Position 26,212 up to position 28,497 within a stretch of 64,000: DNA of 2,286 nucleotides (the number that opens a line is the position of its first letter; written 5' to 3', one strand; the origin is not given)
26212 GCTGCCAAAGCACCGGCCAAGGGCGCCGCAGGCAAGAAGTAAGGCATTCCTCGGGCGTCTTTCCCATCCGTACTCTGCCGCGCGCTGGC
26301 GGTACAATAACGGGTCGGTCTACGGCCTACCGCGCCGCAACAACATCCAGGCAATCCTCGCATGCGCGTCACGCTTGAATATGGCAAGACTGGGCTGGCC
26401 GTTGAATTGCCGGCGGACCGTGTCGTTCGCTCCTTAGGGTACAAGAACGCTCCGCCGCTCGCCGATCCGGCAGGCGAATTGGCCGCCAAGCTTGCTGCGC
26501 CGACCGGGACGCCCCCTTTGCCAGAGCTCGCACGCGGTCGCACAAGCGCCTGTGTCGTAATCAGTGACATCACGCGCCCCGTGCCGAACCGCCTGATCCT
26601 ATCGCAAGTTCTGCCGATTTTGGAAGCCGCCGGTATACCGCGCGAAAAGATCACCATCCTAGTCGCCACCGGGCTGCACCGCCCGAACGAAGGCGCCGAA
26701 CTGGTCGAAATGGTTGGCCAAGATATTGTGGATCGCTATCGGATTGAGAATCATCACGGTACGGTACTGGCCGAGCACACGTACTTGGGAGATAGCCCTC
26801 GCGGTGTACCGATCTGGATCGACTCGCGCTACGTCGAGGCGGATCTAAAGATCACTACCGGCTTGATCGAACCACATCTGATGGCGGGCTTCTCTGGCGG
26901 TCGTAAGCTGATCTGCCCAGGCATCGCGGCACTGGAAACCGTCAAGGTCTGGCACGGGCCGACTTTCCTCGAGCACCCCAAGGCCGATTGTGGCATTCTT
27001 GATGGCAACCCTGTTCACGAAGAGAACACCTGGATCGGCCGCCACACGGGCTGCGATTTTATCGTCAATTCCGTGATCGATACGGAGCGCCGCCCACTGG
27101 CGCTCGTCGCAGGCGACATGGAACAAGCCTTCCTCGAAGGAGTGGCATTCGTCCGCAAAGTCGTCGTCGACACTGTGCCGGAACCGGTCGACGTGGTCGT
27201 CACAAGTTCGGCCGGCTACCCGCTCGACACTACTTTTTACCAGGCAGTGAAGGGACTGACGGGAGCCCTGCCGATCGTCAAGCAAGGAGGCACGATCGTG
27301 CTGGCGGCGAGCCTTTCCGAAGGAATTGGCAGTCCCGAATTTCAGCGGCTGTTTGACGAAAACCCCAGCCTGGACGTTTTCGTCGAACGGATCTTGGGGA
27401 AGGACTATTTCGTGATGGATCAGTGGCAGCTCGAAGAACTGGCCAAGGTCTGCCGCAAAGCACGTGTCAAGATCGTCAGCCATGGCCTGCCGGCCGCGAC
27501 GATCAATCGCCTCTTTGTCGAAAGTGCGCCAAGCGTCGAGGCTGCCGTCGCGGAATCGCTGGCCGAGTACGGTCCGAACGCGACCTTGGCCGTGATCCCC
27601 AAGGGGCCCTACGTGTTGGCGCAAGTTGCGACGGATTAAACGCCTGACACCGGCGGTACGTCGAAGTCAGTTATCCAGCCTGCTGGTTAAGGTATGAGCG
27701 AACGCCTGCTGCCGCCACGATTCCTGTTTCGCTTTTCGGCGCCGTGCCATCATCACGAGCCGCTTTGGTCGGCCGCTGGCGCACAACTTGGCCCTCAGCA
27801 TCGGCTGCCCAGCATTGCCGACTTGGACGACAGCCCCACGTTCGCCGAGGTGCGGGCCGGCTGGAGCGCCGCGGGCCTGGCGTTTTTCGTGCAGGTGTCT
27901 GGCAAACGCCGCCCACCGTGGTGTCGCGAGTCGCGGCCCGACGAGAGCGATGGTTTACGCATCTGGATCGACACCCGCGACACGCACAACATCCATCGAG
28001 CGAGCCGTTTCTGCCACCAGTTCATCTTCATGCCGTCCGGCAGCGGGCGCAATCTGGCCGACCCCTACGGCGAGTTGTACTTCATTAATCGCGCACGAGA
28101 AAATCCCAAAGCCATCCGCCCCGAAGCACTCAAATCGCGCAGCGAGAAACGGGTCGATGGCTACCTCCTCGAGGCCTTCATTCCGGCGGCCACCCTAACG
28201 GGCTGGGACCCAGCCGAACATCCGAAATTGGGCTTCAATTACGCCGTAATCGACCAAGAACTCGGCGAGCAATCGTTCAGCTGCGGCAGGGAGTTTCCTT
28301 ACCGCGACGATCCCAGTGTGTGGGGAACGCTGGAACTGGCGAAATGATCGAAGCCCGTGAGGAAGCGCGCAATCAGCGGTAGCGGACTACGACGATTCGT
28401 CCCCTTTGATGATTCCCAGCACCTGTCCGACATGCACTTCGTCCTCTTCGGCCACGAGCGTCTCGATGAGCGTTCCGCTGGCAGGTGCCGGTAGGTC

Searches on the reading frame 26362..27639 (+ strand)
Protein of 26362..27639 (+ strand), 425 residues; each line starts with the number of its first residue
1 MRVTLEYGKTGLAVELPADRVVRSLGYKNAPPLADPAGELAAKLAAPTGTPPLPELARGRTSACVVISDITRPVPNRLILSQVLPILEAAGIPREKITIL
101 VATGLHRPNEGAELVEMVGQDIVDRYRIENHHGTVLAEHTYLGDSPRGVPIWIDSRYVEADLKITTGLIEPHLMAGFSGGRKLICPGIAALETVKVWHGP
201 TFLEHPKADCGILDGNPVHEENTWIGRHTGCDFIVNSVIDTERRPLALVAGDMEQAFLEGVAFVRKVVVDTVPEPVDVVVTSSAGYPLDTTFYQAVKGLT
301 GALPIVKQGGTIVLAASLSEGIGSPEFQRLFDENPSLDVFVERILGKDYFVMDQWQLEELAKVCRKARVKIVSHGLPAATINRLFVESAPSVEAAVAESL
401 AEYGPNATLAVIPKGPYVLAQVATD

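Call 3: search_protein_families(library=pfam, proteins=[window:26362-27639:+], max_evalue=0.1)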
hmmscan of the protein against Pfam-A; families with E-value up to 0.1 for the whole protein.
window:26362-27639:+ (425 aa): 2 families
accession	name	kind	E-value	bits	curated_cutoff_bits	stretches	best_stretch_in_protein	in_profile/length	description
PF09861.14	Lar_N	-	8.5e-58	195.4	23.3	1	7-209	1-202/204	Lactate racemase N-terminal domain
PF21113.2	LarA_C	-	4.2e-27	95.4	25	1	275-417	5-149/152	Lactate racemase C-terminal domain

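Call 4: search_protein_families(library=ncbifam, proteins=[window:26362-27639:+], max_evalue=0.1)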
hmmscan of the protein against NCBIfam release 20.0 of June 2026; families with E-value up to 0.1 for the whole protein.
window:26362-27639:+ (425 aa): 5 families
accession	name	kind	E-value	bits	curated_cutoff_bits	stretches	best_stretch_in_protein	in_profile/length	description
NF033504.2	Ni_dep_LarA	equivalog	2.4e-121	405.4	460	1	3-418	2-419/422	nickel-dependent lactate racemase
NF052593.1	NPN_racem_MAR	equivalog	1.1e-105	353.7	500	1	4-420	2-413/415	nickel-dependent malate racemase, LarAH6 family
NF052595.1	NPN_LarAH5_MAR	equivalog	1.7e-96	323.8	462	1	4-415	2-408/415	nickel-dependent malate racemase, LarAH5 family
NF052525.1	NPN_LarAH10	equivalog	4.4e-84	282.6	540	1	3-418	3-423/426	NPN-dependent 2-hydroxyacid racemase, LarAH10 family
NF052592.1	LarAH_14_15_16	equivalog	6.1e-17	61.2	740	1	27-207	35-219/520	NPN-dependent hydroxyacid isomerase, LarAH14/15/16 family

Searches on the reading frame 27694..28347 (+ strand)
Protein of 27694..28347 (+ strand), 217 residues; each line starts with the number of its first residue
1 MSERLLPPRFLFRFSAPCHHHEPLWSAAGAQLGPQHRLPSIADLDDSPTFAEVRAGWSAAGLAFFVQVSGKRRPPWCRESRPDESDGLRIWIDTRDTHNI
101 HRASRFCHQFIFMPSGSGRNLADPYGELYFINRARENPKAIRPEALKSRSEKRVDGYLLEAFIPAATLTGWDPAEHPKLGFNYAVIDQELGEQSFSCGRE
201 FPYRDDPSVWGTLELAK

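Call 3: search_protein_families(library=pfam, proteins=[window:27694-28347:+], max_evalue=0.1)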
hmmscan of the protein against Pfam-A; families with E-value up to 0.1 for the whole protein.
window:27694-28347:+ (217 aa): 1 family
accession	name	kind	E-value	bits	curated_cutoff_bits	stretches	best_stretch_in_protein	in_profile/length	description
PF06452.16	CBM9_1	-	2.4e-06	28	23.4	1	42-216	24-183/185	Carbohydrate family 9 binding domain-like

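Call 4: search_protein_families(library=ncbifam, proteins=[window:27694-28347:+], max_evalue=0.1)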
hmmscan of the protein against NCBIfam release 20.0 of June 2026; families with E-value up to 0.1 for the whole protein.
window:27694-28347:+ (217 aa): 0 families
